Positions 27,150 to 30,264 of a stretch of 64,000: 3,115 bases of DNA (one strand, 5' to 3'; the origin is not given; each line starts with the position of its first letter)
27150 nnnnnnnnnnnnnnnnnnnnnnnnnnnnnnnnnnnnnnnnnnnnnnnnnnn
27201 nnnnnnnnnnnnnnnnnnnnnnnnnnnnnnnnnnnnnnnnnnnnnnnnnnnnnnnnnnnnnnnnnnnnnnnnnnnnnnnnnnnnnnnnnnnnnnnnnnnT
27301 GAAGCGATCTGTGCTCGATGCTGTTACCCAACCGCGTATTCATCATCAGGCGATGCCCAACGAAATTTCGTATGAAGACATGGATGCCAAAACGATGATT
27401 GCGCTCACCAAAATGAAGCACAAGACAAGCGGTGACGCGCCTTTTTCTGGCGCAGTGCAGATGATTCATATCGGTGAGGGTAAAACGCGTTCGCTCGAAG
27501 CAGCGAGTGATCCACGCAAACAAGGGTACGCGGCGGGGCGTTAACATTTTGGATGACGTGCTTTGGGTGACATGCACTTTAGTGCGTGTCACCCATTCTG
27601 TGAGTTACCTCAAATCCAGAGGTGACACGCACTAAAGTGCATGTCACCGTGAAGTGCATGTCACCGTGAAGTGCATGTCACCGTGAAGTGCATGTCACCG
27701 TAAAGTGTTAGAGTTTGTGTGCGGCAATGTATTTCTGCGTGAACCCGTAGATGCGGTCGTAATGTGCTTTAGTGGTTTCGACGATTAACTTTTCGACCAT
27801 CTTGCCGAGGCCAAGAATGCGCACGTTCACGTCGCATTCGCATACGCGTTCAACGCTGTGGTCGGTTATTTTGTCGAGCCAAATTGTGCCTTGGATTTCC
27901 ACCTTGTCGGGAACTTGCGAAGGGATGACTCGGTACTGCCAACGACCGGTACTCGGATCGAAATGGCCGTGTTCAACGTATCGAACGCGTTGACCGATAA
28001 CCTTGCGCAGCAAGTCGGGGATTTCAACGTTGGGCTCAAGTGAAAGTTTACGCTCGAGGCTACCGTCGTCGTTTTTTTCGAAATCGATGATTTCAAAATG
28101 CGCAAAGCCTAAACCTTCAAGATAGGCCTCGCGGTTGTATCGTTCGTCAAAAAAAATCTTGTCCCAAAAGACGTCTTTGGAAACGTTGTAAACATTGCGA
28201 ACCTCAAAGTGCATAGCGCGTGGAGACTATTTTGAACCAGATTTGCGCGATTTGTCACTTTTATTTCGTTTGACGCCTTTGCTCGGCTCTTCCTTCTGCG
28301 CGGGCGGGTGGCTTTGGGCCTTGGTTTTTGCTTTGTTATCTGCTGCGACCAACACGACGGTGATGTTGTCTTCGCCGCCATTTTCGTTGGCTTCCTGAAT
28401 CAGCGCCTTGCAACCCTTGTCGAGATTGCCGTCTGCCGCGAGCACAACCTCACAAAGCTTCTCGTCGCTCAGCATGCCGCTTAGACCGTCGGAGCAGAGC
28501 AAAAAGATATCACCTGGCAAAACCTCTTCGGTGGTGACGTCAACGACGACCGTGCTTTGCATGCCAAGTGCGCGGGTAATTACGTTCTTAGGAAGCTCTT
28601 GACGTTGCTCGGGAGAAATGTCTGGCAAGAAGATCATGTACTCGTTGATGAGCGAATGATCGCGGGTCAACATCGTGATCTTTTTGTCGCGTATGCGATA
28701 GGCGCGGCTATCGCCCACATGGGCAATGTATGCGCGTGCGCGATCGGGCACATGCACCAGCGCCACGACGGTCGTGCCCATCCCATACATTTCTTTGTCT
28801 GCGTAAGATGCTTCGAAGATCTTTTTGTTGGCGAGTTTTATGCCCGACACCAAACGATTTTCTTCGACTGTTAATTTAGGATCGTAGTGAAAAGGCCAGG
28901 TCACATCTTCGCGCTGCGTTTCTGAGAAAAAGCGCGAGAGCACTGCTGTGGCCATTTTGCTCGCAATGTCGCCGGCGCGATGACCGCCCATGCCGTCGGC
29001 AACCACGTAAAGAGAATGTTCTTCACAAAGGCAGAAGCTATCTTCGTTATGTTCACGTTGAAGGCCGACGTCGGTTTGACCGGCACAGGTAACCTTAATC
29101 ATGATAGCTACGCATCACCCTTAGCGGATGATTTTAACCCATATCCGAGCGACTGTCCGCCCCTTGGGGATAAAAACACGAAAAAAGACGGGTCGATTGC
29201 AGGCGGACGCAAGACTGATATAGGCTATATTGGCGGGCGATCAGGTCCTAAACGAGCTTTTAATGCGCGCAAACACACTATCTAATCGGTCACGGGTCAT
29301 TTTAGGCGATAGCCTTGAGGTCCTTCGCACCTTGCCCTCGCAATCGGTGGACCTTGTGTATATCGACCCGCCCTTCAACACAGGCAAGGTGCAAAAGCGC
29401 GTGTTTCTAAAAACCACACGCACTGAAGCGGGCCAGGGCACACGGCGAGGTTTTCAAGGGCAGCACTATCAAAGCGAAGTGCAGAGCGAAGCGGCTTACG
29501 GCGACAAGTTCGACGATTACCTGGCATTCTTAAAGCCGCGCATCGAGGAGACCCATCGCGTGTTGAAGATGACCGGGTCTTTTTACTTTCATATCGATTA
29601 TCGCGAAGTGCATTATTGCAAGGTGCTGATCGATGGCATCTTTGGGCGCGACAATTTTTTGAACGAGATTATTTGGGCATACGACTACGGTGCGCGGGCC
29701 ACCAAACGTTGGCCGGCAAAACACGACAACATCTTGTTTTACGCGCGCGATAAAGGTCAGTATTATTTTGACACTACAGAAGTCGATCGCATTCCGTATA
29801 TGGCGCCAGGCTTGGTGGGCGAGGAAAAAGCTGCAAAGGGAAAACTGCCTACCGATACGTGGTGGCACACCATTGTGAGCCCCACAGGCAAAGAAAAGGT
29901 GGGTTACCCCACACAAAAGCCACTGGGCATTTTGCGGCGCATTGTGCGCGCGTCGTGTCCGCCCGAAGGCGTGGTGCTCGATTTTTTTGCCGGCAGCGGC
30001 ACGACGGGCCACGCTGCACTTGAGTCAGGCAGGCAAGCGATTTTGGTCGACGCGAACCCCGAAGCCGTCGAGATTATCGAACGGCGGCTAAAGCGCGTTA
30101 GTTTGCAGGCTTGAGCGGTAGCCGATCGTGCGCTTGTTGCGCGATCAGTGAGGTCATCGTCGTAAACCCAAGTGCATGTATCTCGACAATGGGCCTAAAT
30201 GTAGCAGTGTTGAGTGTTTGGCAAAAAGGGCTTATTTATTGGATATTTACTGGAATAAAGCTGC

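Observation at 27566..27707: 28-bp palindromic element as an inverted pair plus 17-bp tandem amplification filling a convergent intergenic spacer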

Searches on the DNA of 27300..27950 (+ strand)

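Call 75: search_rna_families(source=window, start=27300, end=27950, threshold=evalue, max_evalue=10)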
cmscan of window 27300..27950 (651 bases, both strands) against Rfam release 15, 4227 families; matches with E-value up to 10: 10.
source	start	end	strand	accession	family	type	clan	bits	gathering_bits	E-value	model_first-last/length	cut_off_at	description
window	27565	27649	+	RF04282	mir-507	Gene; miRNA;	CL00136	33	79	4.1e-05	1-82/82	no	mir-507 microRNA precursor family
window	27565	27649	-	RF04282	mir-507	Gene; miRNA;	CL00136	31.3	79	0.00012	1-82/82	no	mir-507 microRNA precursor family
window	27570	27644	-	RF04007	mir-8489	Gene; miRNA;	-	30.7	99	0.00026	1-90/90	no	mir-8489 microRNA precursor family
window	27570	27644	+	RF04007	mir-8489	Gene; miRNA;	-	28.5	99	0.0011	1-90/90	no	mir-8489 microRNA precursor family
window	27569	27645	-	RF03789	MIR5269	Gene; miRNA;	-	26.9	60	0.012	1-80/80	no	MIR5269 microRNA precursor family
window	27564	27596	+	RF04036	mir-2076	Gene; miRNA;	-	22.6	90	0.047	1-68/68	no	mir-2076 microRNA precursor family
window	27568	27646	-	RF03492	mir-878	Gene; miRNA;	-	17.8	80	0.77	1-76/76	no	mir-878 microRNA precursor family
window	27848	27900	+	RF01890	lincRNA-p21_2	Gene; lncRNA;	-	14.5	70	5.1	1-52/52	no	LincRNA-p21 conserved region 2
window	27395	27432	-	RF02507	Atu_Ti3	Gene; sRNA;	-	13.8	50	8.5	1-89/89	no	Rhizobiales sRNA Atu_Ti3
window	27321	27350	-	RF01140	sR20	Gene; snRNA; snoRNA; CD-box;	-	13.5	44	6.4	1-56/56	no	Small nucleolar RNA sR20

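Call 76: search_dna_similar(query=window:27545-27707:+, collection=plasmids, mode=distant, max_evalue=0.01, max_rows=10)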
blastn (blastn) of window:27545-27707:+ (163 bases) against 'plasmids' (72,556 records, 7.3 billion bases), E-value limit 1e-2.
No match.

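Call 77: search_dna_similar(query=window:27545-27707:+, collection=phages, mode=distant, max_evalue=0.01, max_rows=10)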
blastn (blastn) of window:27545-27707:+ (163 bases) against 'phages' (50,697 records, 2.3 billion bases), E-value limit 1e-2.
No match.

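Call 95: build_rna_model(alignment_id=A2, structure=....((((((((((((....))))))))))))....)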
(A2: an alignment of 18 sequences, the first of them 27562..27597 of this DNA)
Model R1 built from alignment A2 (18 sequences, 36 columns); structure: as given.
model positions 36; base pairs 12; branch points 0; effective number of sequences 18; information 1.239 bits per position. Calibrated on 0.2 Mb of random sequence (short: E-values are rough).
structure used (alignment columns):
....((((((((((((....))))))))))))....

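Call 96: search_with_rna_model(model_id=R1, source=window, filters=off, max_evalue=10)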
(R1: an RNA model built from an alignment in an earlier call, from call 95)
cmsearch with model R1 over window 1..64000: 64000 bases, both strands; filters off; matches with E-value up to 10: 25.
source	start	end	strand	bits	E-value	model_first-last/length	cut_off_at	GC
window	52419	52454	+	47.1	4.5e-11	1-36/36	no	0.56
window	27562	27597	+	46.3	7.6e-11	1-36/36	no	0.47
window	27617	27652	-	45.7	1.1e-10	1-36/36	no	0.53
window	52419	52454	-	37.2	2.7e-08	1-36/36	no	0.56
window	27562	27597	-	36.5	4.3e-08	1-36/36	no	0.47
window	27617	27652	+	33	4.2e-07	1-36/36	no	0.53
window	15700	15740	+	11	0.71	1-36/36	no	0.46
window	61333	61362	-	10.7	0.86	1-36/36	no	0.57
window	29685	29707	-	9.8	1.5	1-36/36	no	0.7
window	31357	31391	+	9.8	1.6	1-36/36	no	0.69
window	48417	48428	-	9.5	1.9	13-24/36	no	0.67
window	15700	15740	-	9.3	2.1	1-36/36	no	0.46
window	61333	61362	+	8.8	2.9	1-36/36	no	0.57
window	58685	58727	+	8.8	3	1-36/36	no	0.51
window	48417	48428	+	7.9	5.5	13-24/36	no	0.67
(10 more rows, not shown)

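Call 97: search_with_rna_model(model_id=R1, sources=[L002, L003, L005, L007, L008, L009, L010, L012, L013, L014, L018, L021, L022, L026, L032, L033, L036, L004, L006, L011, L015, L016, L017, L019, L020, L023, L024, L025, L027, L028, L029, L030, L041], max_evalue=0.01)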
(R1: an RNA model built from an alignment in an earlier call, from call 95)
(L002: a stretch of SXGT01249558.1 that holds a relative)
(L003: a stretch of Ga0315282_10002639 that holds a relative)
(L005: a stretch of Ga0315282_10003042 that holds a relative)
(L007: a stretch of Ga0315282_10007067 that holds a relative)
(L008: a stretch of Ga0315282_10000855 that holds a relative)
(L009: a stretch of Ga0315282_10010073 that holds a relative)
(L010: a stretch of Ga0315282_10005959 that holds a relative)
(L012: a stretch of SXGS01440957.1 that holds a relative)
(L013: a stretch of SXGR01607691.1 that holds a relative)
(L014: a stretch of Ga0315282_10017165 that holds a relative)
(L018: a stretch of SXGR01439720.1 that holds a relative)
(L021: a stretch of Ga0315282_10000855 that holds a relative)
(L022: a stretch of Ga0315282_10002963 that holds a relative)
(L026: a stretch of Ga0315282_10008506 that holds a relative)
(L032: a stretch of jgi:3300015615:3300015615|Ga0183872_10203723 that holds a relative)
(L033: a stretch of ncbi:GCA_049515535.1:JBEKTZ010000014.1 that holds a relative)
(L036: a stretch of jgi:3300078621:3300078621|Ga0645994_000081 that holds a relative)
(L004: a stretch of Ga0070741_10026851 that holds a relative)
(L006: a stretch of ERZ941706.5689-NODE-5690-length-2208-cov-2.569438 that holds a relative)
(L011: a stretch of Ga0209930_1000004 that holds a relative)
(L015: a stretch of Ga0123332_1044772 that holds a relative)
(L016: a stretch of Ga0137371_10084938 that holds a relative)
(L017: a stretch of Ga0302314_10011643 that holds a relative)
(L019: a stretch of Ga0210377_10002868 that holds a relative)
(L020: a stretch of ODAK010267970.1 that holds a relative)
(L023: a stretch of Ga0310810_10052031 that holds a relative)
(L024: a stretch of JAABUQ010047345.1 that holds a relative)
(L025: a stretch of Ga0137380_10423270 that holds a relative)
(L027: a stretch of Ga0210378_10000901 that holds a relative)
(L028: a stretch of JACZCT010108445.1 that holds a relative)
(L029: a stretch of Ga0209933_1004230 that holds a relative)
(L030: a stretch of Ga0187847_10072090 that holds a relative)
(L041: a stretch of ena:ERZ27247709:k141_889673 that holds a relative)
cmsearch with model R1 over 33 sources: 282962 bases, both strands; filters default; matches with E-value up to 0.01: 76.
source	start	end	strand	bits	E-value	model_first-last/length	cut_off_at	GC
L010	10514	10549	+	52.7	5.2e-12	1-36/36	no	0.69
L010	10514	10549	-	50.9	1.6e-11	1-36/36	no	0.69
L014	10379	10414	-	50.8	1.7e-11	1-36/36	no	0.61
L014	10379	10414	+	50.8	1.8e-11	1-36/36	no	0.61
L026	9022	9057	+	50.5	2.1e-11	1-36/36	no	0.67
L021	1999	2034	-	50.5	2.2e-11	1-36/36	no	0.58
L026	9022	9057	-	50.4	2.3e-11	1-36/36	no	0.67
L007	7770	7805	+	50.3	2.4e-11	1-36/36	no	0.53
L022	9160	9195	+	50.1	2.8e-11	1-36/36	no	0.69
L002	150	185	-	49.8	3.3e-11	1-36/36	no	0.56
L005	5021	5056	+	49.6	3.7e-11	1-36/36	no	0.69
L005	5200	5235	+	49.6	3.7e-11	1-36/36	no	0.69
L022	9160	9195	-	49.5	4e-11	1-36/36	no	0.69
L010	5456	5491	-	49.2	4.9e-11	1-36/36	no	0.61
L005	5021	5056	-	48.7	6.7e-11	1-36/36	no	0.69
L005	5200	5235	-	48.7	6.7e-11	1-36/36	no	0.69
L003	7547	7582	+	48.7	6.8e-11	1-36/36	no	0.56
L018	5900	5935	-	48.5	7.7e-11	1-36/36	no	0.58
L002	150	185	+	48.2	9.7e-11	1-36/36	no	0.56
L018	5900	5935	+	48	1.1e-10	1-36/36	no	0.58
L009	527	562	+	47.2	1.9e-10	1-36/36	no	0.61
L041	1247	1282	+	47.2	1.9e-10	1-36/36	no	0.61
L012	776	811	-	46.6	2.7e-10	1-36/36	no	0.61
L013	10118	10153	+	46.6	2.7e-10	1-36/36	no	0.61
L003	7547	7582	-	46.5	2.9e-10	1-36/36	no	0.56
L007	7770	7805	-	46.1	3.7e-10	1-36/36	no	0.53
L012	776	811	+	44.9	8e-10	1-36/36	no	0.61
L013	10118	10153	-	44.9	8e-10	1-36/36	no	0.61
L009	603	638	+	44.5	1e-09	1-36/36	no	0.64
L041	1323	1358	+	44.5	1e-09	1-36/36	no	0.64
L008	164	199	+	44.3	1.2e-09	1-36/36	no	0.61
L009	564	599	+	42.4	4.1e-09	1-36/36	no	0.67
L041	1284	1319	+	42.4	4.1e-09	1-36/36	no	0.67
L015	475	510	+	40.5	1.4e-08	1-36/36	no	0.75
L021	1999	2034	+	38.2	6.3e-08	1-36/36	no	0.58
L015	475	510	-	37.4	1.1e-07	1-36/36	no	0.75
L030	1582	1617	+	35.4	4e-07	1-36/36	no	0.69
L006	1178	1213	+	35.1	4.7e-07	1-36/36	no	0.78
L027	462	497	+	33.5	1.4e-06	1-36/36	no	0.75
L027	462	497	-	33.1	1.7e-06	1-36/36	no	0.75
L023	1628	1663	-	32.7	2.3e-06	1-36/36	no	0.67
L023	1628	1663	+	32.6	2.5e-06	1-36/36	no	0.67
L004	7482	7517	+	32.1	3.4e-06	1-36/36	no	0.78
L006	1178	1213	-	32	3.6e-06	1-36/36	no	0.78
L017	1226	1261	+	31.9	3.9e-06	1-36/36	no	0.75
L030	1582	1617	-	31.6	4.7e-06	1-36/36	no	0.69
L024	1397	1432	-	30.3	1.1e-05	1-36/36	no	0.72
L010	5456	5491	+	30.3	1.1e-05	1-36/36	no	0.61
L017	1226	1261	-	30.2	1.2e-05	1-36/36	no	0.75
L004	7482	7517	-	29.3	2.1e-05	1-36/36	no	0.78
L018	8627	8662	+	29.1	2.4e-05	1-36/36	no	0.61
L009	527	562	-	28.7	3.1e-05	1-36/36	no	0.61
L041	1247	1282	-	28.7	3.1e-05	1-36/36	no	0.61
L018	8627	8662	-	28.2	4.3e-05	1-36/36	no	0.61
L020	1354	1389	-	28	5e-05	1-36/36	no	0.61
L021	1892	1942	+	27.5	6.9e-05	1-36/36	no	0.49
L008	164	199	-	27.4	7.2e-05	1-36/36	no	0.61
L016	1884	1919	+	26.7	0.00012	1-36/36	no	0.64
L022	4633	4672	+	25.8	0.0002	1-36/36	no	0.65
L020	1354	1389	+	25.5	0.00026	1-36/36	no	0.61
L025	302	337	+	25.2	0.00031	1-36/36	no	0.61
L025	302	337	-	24.6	0.00045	1-36/36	no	0.61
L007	2185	2234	+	24.4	0.0005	1-36/36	no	0.52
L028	304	339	-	24.1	0.00061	1-36/36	no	0.69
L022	4633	4672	-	22.9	0.0014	1-36/36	no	0.65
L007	2165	2234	-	22.4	0.0019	1-36/36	no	0.53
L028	304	339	+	22.4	0.0019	1-36/36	no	0.69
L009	603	638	-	21.4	0.0035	1-36/36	no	0.64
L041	1323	1358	-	21.4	0.0035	1-36/36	no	0.64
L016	1884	1919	-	21.4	0.0037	1-36/36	no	0.64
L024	1397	1432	+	21.1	0.0043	1-36/36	no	0.72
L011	6840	6875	-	20.7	0.0058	1-36/36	no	0.72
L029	4920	4955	-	20.7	0.0058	1-36/36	no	0.72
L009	564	599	-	20.2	0.0081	1-36/36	no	0.67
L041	1284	1319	-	20.2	0.0081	1-36/36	no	0.67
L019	8303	8338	+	20.1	0.0083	1-36/36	no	0.58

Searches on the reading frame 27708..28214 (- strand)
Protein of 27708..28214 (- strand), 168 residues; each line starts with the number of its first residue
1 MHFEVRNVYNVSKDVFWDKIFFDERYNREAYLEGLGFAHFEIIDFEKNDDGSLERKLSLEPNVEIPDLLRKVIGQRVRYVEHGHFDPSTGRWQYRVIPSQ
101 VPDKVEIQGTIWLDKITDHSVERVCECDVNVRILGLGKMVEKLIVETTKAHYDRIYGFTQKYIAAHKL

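Call 8: search_protein_families(library=pfam, proteins=[window:27708-28214:-])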
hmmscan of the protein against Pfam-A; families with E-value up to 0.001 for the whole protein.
window:27708-28214:- (168 aa): 1 family
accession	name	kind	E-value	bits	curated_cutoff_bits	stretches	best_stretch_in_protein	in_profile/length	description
PF10698.15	DUF2505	-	1.4e-14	55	26.9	1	20-163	16-158/158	Protein of unknown function (DUF2505)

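Call 12: find_encoding_contigs(protein=window:27708-28214:-, flank=10000, max_places=10)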
Protein window:27708-28214:- (168 aa): 1 contig read that carries it; 1 place shown.
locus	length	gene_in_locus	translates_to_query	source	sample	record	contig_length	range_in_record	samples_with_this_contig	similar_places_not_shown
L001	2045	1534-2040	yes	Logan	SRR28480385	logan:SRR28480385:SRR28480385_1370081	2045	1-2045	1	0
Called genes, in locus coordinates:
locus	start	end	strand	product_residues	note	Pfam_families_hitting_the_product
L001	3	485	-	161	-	?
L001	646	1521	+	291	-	PF00481:PP2C, PF13672:PP2C_2, PF07228:SpoIIE (weak)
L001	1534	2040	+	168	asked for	PF10698:DUF2505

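Call 21: list_cluster_members(proteins=[P0001, window:27708-28214:-, window:52466-53557:+])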
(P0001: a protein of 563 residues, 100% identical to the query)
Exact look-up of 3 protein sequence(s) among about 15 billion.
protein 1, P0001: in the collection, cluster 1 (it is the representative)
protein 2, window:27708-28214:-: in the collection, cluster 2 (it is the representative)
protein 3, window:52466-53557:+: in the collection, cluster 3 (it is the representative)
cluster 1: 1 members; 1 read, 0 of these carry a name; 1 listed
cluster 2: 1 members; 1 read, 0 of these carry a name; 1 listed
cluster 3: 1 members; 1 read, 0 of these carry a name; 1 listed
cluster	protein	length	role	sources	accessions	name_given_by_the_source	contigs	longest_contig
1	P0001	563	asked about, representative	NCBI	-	-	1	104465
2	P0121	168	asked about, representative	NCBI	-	-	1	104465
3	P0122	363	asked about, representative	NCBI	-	-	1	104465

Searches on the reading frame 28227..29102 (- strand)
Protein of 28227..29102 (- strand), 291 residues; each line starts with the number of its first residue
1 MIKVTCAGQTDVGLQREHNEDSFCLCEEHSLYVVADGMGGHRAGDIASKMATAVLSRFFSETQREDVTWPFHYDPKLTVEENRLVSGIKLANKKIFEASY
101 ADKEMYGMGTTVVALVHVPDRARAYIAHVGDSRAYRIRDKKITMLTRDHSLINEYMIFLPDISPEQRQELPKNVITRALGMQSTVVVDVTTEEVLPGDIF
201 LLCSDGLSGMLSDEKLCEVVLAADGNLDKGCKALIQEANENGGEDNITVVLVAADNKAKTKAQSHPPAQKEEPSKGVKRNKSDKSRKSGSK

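Call 8: search_protein_families(library=pfam, proteins=[window:28227-29102:-])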
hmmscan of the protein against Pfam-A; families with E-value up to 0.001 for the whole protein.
window:28227-29102:- (291 aa): 3 families
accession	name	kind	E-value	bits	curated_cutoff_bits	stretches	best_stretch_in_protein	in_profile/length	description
PF13672.11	PP2C_2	-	3e-15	56.8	24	1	16-215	9-182/209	Protein phosphatase 2C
PF00481.26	PP2C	-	3.1e-12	47.1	20.3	1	27-150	32-141/255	Protein phosphatase 2C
PF07228.17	SpoIIE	-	6.4e-09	36.5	25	1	164-252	90-189/192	Stage II sporulation protein E (SpoIIE)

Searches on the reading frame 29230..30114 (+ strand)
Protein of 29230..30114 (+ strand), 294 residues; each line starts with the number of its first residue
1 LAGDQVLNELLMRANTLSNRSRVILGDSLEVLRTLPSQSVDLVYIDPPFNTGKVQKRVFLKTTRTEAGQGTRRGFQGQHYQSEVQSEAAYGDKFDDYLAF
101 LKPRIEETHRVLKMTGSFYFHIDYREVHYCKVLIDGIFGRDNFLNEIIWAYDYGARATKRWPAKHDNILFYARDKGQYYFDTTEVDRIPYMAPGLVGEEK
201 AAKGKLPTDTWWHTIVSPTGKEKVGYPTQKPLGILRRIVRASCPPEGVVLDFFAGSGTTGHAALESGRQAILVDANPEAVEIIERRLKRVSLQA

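Call 8: search_protein_families(library=pfam, proteins=[window:29230-30114:+])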
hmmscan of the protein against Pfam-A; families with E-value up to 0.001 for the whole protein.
window:29230-30114:+ (294 aa): 4 families
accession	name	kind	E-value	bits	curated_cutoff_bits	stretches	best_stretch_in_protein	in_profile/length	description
PF01555.25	N6_N4_Mtase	-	6.4e-48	164.1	26.7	1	40-284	1-220/221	DNA methylase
PF03602.21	Cons_hypoth95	-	3.7e-11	43.5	24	1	247-292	43-89/182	Conserved hypothetical protein 95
PF02086.21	MethyltransfD12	-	1.4e-05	25.4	22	0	247-284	22-59/253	D12 class N6 adenine-specific DNA methyltransferase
PF05175.20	MTS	-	0.00064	19.8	23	0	245-292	31-80/170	Methyltransferase small domain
